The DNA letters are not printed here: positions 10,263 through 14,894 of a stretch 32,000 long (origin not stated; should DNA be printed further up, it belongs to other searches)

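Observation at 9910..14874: Translationally coupled trio: small polytopic membrane protein, 1,444-aa orphan envelope protein, 41-aa basic peptide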

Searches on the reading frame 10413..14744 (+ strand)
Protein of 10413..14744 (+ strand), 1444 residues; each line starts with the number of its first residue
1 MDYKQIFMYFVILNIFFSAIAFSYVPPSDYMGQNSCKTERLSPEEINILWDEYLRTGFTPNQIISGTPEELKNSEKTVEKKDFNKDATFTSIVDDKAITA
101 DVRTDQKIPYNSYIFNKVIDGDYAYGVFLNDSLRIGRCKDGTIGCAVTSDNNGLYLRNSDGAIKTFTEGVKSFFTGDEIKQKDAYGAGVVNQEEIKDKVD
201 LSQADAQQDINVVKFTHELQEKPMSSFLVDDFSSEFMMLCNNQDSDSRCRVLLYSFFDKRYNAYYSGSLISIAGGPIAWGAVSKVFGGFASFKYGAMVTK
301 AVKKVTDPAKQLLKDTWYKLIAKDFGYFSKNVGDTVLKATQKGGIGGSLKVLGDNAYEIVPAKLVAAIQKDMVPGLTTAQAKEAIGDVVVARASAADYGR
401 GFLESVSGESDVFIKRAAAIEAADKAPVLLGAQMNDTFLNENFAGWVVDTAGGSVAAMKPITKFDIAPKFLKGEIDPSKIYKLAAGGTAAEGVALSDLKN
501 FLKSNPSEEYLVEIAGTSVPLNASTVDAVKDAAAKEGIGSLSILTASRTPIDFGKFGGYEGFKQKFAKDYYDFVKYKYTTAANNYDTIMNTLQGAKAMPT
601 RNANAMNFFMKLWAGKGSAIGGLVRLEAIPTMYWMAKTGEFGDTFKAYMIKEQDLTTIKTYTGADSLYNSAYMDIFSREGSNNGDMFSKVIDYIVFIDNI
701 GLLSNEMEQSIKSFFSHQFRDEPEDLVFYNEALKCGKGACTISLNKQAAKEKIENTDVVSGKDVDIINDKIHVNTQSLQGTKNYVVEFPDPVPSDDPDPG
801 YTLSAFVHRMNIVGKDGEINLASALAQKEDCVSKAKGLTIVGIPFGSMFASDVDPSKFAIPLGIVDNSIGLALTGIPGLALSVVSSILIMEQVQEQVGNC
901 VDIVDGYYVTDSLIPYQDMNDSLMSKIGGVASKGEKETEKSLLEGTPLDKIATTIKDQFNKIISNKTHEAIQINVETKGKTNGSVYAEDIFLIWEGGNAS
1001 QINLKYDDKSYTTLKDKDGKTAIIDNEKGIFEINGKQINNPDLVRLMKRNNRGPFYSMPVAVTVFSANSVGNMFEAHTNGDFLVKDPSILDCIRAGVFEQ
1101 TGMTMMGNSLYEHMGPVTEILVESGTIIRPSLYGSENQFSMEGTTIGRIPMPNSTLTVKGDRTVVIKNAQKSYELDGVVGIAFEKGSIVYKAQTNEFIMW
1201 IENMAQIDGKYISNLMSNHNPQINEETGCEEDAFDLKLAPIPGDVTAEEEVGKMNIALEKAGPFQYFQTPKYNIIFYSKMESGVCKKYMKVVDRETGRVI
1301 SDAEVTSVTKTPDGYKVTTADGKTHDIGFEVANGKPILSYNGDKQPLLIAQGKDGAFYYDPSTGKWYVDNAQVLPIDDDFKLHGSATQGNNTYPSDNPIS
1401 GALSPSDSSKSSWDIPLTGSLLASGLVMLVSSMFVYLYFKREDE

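Call 7: search_protein_families(library=pfam, proteins=[window:10413-14744:+], max_evalue=1)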
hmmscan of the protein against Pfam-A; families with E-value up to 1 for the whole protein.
window:10413-14744:+ (1444 aa): 1 family
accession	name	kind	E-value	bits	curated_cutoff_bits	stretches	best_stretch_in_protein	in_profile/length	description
PF03629.24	SASA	-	0.06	13.4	24.8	1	719-778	152-213/226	Carbohydrate esterase, sialic acid-specific acetylesterase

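Call 8: search_protein_families(library=ncbifam, proteins=[window:10413-14744:+], max_evalue=1)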
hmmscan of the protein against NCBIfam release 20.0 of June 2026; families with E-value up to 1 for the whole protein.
window:10413-14744:+ (1444 aa): 0 families

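Call 9: find_homologous_proteins(query=window:10413-14744:+)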
Query window:10413-14744:+ (1444 aa): 4 proteins with E <= 0.001 among 8000 candidates.
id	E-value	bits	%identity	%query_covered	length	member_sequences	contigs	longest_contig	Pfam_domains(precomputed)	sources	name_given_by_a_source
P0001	0.0e+0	3267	100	100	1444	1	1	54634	-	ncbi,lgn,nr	ncbi:MAG: hypothetical protein PHH82_03520 [Candidatus ainarchaeum sp.]|nr:hypothetical protein [Can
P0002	0.0e+0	2746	82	100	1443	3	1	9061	-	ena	-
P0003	0.0e+0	1730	54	100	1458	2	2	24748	-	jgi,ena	-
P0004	4.6e-80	288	28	56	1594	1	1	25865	-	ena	-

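Call 10: search_solved_structures(query=window:10413-14744:+, max_evalue=1)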
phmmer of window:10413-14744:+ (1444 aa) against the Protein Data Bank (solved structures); distinct sequences matched with E-value up to 1: 1.
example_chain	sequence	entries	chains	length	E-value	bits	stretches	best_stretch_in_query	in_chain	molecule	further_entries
5xgv_A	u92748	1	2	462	0.99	9.9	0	1298-1326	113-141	PyrE3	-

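Call 13: find_encoding_contigs(protein=P0003, flank=10000, max_places=3)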
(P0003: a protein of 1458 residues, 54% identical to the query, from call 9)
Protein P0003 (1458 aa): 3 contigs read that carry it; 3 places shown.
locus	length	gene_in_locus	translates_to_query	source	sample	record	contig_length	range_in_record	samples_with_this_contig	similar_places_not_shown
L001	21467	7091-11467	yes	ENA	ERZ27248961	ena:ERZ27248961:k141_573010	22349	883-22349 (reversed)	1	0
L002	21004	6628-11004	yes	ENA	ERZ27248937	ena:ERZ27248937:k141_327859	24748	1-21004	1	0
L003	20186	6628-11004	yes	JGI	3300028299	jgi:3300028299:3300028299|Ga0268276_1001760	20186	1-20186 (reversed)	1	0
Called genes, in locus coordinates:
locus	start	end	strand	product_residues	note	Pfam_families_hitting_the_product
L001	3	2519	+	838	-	?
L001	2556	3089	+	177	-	-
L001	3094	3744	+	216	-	-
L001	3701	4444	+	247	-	-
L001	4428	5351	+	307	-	-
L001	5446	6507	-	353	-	-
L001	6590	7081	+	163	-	-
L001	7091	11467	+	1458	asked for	-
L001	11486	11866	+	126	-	-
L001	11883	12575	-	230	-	PF09754:PAC2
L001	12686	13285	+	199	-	PF00827:Ribosomal_L15e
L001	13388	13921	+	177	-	-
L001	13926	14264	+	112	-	PF01900:RNase_P_Rpp14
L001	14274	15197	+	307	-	-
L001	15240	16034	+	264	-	PF01734:Patatin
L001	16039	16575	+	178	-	PF09721:Exosortase_EpsH (weak)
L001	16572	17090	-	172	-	PF11667:DUF3267 (weak)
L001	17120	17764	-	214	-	PF01163:RIO1 (weak), PF01636:APH (faint), PF06293:Kdo (faint)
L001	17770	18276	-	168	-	-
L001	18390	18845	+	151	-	PF08069:Ribosomal_S13_N, PF00312:Ribosomal_S15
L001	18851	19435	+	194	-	PF01015:Ribosomal_S3Ae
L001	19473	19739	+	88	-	PF03685:UPF0147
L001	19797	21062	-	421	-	PF12704:MacB_PCD, PF02687:FtsX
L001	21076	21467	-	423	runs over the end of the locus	?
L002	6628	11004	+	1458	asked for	-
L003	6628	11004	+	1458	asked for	-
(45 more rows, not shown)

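Call 14: find_encoding_contigs(protein=P0004, flank=10000, max_places=3)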
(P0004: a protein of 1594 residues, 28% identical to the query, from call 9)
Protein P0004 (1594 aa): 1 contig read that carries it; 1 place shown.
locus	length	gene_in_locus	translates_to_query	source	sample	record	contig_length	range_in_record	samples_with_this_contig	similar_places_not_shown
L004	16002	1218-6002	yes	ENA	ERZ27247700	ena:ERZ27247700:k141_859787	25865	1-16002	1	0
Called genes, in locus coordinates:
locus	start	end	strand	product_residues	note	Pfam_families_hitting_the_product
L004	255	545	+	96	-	-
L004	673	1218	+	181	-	-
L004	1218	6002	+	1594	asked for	-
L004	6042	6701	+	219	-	PF01982:CTP-dep_RFKase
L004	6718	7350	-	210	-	-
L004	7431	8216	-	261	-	PF09754:PAC2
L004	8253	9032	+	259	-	PF01757:Acyl_transf_3 (weak), PF07786:HGSNAT_cat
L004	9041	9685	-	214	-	PF16289:PIN_12 (weak)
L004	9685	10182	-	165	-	-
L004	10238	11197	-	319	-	PF00482:T2SSF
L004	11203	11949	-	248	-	PF00482:T2SSF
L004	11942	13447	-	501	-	PF00437:T2SSE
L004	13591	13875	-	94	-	PF04956:TrbC (weak)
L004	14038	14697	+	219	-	-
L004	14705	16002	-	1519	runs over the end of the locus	PF07705:CARDB (weak), PF22544:HYDIN_VesB_CFA65-like_Ig (weak)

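Call 15: find_encoding_contigs(protein=P0002, flank=10000, max_places=3)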
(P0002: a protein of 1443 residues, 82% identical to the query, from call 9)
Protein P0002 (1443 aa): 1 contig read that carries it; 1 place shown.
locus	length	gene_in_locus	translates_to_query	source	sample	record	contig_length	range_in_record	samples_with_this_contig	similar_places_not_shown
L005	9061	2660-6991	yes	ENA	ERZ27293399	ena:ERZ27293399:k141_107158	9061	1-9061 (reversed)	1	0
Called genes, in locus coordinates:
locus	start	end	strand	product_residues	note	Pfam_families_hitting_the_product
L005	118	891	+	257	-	-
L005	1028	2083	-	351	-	-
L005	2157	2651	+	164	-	-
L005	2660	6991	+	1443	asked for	-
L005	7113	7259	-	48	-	-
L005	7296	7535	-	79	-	-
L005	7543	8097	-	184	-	PF01909:NTP_transf_2, PF18765:Polbeta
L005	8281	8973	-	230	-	PF09754:PAC2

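Call 26: find_homologous_proteins(query=A1, max_evalue=0.01)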
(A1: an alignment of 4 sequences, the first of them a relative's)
Query A1 (4 sequences) (1444 aa, profile of the alignment): 4 proteins with E <= 0.01 among 8000 candidates.
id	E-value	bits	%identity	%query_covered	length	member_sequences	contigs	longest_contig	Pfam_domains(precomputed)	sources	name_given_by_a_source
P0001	0.0e+0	2710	100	100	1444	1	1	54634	-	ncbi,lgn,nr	ncbi:MAG: hypothetical protein PHH82_03520 [Candidatus ainarchaeum sp.]|nr:hypothetical protein [Can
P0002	0.0e+0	2708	82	100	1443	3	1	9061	-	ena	-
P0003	0.0e+0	2550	54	100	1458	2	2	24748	-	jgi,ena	-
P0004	0.0e+0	1947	28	56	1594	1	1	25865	-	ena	-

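Call 31: search_protein_families(library=ncbifam, proteins=[L001:16039-16572:+], max_evalue=0.1)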
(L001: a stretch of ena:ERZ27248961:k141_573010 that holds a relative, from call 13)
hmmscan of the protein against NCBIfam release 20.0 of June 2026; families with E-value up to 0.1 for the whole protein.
L001:16039-16572:+ (178 aa): 5 families
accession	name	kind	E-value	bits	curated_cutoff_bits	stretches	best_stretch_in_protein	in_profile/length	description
TIGR04178.1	exo_archaeo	signature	2.7e-09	37.2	23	1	87-174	2-92/97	exosortase/archaeosortase family protein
TIGR04175.1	archaeo_artD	exception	7.2e-06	26.1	125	1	34-176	9-142/150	archaeosortase D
NF033505.2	paceosortase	exception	0.0039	17.3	80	1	28-170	9-142/167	pacearchaeosortase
NF033770.1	exosort_XrtT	exception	0.039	12.5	250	1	69-158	152-245/472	exosortase T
NF033767.0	exosort_XrtS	exception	0.082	12.9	145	0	84-169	59-146/155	exosortase S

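Call 41: find_related_loci(query=A1, collection=genome_contigs, flank=10000)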
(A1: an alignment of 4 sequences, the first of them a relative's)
Query A1 (1444 aa) in genome_contigs; peptide patterns used: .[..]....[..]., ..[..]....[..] (x = any residue, [..] = any of these).
102 stretches matched a pattern; 16 encode a relative of the query (tblastn E <= 1e-3); 16 distinct loci.
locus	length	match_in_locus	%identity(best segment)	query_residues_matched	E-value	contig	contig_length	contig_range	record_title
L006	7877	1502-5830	82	1-1444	0e+0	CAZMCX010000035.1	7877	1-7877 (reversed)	MAG TPA_asm: uncultured archaeon isolate binchicken_co387_141 genome assembly, contig: NODE_12830_length_7877_cov_18.978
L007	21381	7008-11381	54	1-1444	0e+0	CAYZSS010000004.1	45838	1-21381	MAG TPA_asm: uncultured archaeon isolate SRP178699_co1_638 genome assembly, contig: NODE_701_length_45838_cov_7.224319,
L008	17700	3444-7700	29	30-1444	3e-152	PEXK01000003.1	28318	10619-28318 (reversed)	MAG: Candidatus Diapherotrites archaeon CG08_land_8_20_14_0_20_30_16 CG08_land_8_20_14_0.20_scaffold_449_c, whole genome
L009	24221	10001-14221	26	41-1381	5e-91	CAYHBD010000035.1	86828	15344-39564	MAG TPA_asm: uncultured archaeon isolate ERP119294_co2_134 genome assembly, contig: k141_3616506, whole genome shotgun s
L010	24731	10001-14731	29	36-1418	2e-81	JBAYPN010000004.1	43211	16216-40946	MAG: archaeon isolate SO_2016_LW2_139 scaffold01392_LW138R_2016, whole genome shotgun sequence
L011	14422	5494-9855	25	113-1444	2e-92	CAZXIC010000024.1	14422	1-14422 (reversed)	MAG TPA_asm: uncultured archaeon isolate SRP323688_co1_45 genome assembly, contig: NODE_6592_length_14422_cov_6.957472,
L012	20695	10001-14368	28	36-1442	2e-79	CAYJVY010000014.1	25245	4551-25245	MAG TPA_asm: uncultured archaeon isolate ERP125453_co1_205 genome assembly, contig: NODE_1747_length_25245_cov_9.606193,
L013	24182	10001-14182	24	36-1381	3e-72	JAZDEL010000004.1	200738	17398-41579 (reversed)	MAG: Candidatus Iainarchaeum archaeon isolate MEGAHIT-group-0.15 k141_75238, whole genome shotgun sequence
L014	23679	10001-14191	28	27-1391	1e-71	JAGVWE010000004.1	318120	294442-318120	MAG: Candidatus Iainarchaeum archaeon isolate RIFCSPLOWO2_01_FULL_58_19 rifcsplowo2_01_scaffold_173, whole genome shotgu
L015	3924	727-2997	28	621-1388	2e-72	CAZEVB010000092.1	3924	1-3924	MAG TPA_asm: uncultured archaeon isolate SRP178699_co2_64 genome assembly, contig: NODE_31221_length_3924_cov_8.468855,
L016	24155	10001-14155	26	35-1388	1e-106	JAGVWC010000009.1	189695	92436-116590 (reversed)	MAG: Candidatus Iainarchaeum archaeon isolate RIFCSPLOWO2_01_FULL_AR10_48_17 rifcsplowo2_01_scaffold_73, whole genome sh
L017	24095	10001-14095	25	112-1384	5e-67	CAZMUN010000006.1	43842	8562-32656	MAG TPA_asm: uncultured archaeon isolate SRP141376_co2_350 genome assembly, contig: NODE_1999_length_43842_cov_5.243885,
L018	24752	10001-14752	28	16-1441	9e-87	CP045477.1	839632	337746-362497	MAG: Candidatus Forterrea multitransposorum CG_2015-17_Forterrea_25_41 chromosome, complete genome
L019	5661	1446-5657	27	16-1265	3e-52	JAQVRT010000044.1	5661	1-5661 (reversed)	MAG: Candidatus ainarchaeum sp. isolate STF1_257 NODE_55507_length_5661_cov_4.088001_Sandtown_F1, whole genome shotgun s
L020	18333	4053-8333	25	112-1441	6e-63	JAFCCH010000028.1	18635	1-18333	MAG: Thaumarchaeota archaeon isolate AB_1215_Bin_64 AB_1215_Bin_64.fna_scaffold_8044, whole genome shotgun sequence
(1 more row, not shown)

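Call 44: search_protein_representatives(alignment_id=A4)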
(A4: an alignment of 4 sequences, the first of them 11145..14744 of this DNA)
Query: 4 sequences, 1190 profile positions. Proteins with E-value up to 0.001 (for the whole library): 199; up to 1e-10: 153; up to 1e-30: 102. The best 150 are listed.
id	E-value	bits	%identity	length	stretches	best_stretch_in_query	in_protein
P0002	0.0e+00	2257.4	-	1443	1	1-1190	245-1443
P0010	2.1e-294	996.1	-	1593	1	2-1187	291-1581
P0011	4.8e-252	855.8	-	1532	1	4-1187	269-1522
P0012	4.9e-237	806.1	-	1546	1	4-1185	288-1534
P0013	2.1e-201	688.1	-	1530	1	2-1188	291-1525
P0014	6.2e-197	673.3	-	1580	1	1-1182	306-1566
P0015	7.6e-189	646.5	-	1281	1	4-1187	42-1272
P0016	4.6e-186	637.3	-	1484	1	2-1185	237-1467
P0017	4.8e-186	637.2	-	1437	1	2-1167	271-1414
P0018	1.0e-183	629.5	-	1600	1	4-1188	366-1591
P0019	1.4e-180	619.1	-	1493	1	2-1187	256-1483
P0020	3.5e-177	607.8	-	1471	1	2-1165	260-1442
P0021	4.6e-177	607.4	-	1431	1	2-1187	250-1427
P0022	4.8e-174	597.4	-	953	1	249-1187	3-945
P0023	1.9e-173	595.5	-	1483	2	259-1182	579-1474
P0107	5.7e-36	140.1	-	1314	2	394-1185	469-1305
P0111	4.6e-29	117.3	-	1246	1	419-1144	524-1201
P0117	3.4e-26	107.8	-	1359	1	739-1146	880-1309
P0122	2.8e-20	88.1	-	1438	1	757-1169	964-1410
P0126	6.0e-19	83.7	-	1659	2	982-1136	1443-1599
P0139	6.3e-15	70.4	-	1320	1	837-1178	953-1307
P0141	1.6e-14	69.1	-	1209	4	1032-1180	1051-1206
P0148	6.4e-13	63.8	-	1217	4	993-1168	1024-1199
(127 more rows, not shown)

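Call 51: search_protein_families(library=pfam, proteins=[P0107, P0111, P0117, P0122, P0126, P0141, P0148], max_evalue=0.01)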
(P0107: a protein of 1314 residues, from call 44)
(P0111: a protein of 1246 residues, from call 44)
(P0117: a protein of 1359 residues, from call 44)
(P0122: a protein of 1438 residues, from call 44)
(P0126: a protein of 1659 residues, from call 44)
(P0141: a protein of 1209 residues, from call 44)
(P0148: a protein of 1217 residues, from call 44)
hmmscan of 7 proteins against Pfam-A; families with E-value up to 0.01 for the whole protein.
P0107 (1314 aa): 0 families

P0111 (1246 aa): 0 families

P0117 (1359 aa): 0 families

P0122 (1438 aa): 0 families

P0126 (1659 aa): 0 families

P0141 (1209 aa): 0 families

P0148 (1217 aa): 0 families
